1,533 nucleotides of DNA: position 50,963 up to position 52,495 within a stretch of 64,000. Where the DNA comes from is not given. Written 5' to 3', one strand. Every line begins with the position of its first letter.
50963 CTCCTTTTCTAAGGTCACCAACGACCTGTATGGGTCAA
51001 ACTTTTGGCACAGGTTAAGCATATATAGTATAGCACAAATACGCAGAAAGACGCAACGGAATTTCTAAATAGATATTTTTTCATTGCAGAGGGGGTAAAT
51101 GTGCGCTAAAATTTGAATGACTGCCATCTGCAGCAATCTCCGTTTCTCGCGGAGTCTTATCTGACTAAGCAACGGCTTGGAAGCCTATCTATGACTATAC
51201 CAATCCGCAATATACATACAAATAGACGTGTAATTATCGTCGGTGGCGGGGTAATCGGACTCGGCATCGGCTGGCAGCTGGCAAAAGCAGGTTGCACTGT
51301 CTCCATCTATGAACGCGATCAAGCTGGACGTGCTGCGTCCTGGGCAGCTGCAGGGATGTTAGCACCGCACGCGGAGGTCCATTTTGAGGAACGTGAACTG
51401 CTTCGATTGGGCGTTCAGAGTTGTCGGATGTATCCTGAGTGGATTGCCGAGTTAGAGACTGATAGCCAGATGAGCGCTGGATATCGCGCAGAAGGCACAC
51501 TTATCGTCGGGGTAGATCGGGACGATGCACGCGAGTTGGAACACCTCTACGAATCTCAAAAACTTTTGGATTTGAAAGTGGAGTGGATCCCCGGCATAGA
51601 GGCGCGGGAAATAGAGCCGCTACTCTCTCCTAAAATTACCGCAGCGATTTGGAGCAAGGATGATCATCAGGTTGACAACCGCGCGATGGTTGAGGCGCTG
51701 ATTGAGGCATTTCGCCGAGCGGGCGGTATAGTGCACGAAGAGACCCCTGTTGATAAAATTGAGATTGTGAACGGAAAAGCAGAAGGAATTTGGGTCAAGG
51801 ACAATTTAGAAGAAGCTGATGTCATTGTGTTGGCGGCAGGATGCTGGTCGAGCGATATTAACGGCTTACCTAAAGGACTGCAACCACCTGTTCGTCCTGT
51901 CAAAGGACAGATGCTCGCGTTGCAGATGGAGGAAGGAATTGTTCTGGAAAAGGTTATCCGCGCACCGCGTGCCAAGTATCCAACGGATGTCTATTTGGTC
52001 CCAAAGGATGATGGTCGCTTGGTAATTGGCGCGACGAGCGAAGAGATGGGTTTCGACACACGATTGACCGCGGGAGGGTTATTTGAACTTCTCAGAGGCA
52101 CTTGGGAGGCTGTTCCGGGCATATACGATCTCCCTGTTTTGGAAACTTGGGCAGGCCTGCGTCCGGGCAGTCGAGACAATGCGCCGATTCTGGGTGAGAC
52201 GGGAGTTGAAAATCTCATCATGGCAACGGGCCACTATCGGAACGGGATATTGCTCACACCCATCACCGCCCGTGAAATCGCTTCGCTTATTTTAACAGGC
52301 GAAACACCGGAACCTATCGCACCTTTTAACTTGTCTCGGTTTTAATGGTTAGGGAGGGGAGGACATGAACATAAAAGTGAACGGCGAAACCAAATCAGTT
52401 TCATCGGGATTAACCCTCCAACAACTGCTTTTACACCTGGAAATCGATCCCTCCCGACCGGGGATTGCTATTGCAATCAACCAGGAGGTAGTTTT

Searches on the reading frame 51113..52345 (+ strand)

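Call 84: search_protein_families(library=pfam, proteins=[window:51113-52345:+], max_evalue=0.0001)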
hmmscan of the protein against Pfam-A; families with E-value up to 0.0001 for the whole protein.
window:51113-52345:+ (410 aa): 4 families
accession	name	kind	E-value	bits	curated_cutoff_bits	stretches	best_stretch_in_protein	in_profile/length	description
PF01266.30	DAO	-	1.6e-76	258.6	27.9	1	39-392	1-353/353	FAD dependent oxidoreductase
PF00890.30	FAD_binding_2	-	2.2e-06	27.6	20.4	1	40-245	2-204/414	FAD binding domain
PF07992.20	Pyr_redox_2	-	4.8e-06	26.6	26.1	1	33-71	138-177/291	Pyridine nucleotide-disulphide oxidoreductase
PF13450.12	NAD_binding_8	-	7.1e-06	26.6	21.9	1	42-83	1-44/68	NAD(P)-binding Rossmann-like domain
